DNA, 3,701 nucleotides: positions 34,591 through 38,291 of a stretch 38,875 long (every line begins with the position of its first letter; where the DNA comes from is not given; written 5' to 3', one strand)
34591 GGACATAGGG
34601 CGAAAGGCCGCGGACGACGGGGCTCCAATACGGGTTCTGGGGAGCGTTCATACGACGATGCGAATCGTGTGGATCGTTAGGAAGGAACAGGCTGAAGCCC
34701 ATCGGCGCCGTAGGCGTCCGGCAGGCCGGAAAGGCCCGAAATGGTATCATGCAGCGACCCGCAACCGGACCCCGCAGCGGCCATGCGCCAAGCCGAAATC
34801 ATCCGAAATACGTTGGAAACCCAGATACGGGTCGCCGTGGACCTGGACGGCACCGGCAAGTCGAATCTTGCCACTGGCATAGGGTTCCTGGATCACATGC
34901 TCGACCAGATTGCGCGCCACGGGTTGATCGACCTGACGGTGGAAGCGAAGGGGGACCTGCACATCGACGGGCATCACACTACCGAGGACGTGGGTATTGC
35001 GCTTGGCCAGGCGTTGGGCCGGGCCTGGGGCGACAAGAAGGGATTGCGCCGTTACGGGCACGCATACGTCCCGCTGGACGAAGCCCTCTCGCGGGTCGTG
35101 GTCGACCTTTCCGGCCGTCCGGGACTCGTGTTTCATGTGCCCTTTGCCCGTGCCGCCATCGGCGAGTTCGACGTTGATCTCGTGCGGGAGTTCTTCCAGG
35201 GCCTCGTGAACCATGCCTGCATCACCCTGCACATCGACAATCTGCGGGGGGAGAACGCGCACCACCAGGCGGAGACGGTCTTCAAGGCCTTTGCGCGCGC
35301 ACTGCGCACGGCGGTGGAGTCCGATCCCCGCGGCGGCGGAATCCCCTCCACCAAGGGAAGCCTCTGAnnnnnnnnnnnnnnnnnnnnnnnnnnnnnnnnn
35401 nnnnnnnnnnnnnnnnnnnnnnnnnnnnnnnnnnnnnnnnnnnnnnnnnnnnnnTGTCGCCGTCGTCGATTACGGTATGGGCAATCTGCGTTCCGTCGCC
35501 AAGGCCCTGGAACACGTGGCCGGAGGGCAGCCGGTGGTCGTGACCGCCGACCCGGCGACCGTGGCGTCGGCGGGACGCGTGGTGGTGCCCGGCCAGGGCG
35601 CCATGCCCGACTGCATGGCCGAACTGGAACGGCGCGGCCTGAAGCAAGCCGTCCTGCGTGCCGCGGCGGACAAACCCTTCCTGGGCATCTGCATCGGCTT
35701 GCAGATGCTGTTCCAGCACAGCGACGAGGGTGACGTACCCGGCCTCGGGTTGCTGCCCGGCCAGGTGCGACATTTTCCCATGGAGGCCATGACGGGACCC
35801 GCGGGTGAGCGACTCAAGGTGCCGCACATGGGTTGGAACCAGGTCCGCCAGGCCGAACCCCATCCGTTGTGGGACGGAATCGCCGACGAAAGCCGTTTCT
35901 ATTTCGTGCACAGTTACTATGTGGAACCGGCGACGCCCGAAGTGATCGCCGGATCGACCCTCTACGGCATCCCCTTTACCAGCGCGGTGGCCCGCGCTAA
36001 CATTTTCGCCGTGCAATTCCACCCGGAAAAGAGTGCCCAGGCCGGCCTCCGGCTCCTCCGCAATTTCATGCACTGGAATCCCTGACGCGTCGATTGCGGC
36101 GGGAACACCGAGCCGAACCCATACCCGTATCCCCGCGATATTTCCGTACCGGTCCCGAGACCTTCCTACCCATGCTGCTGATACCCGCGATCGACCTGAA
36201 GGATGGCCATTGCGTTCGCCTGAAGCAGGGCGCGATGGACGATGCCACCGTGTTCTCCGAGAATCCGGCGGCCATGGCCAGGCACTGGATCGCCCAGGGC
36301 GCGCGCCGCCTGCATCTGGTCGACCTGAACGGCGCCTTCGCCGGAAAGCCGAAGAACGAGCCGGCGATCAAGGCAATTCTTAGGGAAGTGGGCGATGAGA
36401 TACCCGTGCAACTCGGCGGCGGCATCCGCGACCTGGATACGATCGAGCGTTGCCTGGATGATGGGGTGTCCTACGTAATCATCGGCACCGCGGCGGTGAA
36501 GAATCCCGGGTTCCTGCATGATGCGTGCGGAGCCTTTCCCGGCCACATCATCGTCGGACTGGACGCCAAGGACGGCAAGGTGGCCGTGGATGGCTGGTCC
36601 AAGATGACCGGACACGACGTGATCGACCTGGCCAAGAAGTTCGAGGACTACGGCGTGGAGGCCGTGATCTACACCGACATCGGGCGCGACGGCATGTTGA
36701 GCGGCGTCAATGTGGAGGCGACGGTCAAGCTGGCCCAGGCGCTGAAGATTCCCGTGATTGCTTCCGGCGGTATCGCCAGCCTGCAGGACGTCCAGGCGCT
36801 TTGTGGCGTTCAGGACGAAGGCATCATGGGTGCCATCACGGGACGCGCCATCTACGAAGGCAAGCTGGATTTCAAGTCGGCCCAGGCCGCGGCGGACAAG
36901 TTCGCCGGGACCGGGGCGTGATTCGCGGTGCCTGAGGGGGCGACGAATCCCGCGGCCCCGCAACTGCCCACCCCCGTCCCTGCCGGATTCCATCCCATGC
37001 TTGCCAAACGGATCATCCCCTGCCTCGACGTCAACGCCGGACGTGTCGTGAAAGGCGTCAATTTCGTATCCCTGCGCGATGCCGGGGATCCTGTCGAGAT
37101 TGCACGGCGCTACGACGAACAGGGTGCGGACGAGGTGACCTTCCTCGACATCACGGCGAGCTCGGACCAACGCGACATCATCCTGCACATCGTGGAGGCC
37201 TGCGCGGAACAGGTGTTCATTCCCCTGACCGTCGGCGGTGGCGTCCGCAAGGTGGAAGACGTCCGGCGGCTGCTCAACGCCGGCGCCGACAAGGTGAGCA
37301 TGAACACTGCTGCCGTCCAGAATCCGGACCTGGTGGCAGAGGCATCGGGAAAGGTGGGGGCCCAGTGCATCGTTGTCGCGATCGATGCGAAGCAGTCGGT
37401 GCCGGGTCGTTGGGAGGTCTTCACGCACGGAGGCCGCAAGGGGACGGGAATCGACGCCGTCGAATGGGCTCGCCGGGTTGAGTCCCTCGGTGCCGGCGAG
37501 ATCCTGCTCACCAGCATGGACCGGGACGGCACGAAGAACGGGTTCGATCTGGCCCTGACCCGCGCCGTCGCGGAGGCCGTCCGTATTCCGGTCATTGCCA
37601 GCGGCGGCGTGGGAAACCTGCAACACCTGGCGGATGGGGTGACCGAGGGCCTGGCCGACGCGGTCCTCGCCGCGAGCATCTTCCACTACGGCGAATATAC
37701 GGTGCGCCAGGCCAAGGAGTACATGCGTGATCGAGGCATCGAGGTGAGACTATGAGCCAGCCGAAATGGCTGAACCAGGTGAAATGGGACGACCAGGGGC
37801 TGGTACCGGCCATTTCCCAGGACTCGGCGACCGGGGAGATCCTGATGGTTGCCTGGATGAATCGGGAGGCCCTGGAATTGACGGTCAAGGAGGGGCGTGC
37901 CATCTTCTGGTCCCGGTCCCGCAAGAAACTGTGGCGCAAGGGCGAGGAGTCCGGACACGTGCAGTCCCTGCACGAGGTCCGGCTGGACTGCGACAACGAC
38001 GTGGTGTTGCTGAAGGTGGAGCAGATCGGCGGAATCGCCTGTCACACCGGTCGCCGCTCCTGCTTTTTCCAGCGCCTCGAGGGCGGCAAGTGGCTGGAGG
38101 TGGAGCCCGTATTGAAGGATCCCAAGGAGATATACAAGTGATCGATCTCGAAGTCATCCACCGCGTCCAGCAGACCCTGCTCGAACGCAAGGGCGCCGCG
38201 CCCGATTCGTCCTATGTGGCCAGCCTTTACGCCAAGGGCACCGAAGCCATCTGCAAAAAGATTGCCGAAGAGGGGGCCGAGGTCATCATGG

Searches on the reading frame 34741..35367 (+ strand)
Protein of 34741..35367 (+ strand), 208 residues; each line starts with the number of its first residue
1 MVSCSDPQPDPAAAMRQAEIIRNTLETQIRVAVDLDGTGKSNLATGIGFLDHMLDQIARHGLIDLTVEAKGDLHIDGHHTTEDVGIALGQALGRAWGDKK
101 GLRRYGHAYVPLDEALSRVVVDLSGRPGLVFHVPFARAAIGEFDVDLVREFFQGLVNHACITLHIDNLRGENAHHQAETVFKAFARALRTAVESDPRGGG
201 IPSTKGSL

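Call 71: search_protein_families(library=pfam, proteins=[window:34741-35367:+], max_evalue=0.001)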
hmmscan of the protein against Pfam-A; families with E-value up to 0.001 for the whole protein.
window:34741-35367:+ (208 aa): 1 family
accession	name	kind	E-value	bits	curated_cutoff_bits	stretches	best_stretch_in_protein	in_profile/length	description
PF00475.24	IGPD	-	4.5e-66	221.8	27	1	45-188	1-144/144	Imidazoleglycerol-phosphate dehydratase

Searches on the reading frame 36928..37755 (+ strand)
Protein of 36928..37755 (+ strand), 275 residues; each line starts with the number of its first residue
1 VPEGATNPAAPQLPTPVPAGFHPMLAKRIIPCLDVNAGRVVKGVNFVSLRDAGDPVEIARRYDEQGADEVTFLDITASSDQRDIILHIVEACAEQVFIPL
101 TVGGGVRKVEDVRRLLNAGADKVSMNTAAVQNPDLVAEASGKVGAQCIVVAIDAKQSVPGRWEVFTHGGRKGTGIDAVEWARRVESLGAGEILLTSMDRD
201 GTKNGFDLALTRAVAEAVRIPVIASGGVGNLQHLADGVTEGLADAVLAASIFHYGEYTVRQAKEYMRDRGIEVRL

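Call 71: search_protein_families(library=pfam, proteins=[window:36928-37755:+], max_evalue=0.001)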
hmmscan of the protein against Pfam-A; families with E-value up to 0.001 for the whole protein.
window:36928-37755:+ (275 aa): 6 families
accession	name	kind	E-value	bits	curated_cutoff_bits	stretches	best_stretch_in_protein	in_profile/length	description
PF00977.27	His_biosynth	-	1.2e-88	296.9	23.6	1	28-258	1-228/228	Histidine biosynthesis protein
PF01207.24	Dus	-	3.2e-08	33.5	20.4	1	56-143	141-230/311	Dihydrouridine synthase (Dus)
PF05690.20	ThiG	-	1.3e-07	31.7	23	1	52-140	130-218/247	Thiazole biosynthesis protein ThiG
PF03060.21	NMO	-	1.4e-06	28.4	28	0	175-247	143-221/331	Nitronate monooxygenase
PF02581.23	TMP-TENI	-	4.5e-06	26.6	27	0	183-230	115-160/180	Thiamine monophosphate synthase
PF04309.18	G3P_antiterm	-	7.6e-05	22.6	27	0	85-127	127-169/173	Glycerol-3-phosphate responsive antiterminator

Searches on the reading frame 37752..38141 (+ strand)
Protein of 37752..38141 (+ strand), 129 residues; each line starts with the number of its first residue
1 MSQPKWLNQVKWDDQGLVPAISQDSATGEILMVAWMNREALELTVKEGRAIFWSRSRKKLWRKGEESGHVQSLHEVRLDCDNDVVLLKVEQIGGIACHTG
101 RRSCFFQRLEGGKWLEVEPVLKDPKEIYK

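Call 71: search_protein_families(library=pfam, proteins=[window:37752-38141:+], max_evalue=0.001)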
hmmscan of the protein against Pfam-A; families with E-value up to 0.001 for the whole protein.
window:37752-38141:+ (129 aa): 1 family
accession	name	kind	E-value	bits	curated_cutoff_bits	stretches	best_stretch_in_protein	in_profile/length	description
PF01502.23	PRA-CH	-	9.5e-36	121.9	27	1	32-106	1-74/74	Phosphoribosyl-AMP cyclohydrolase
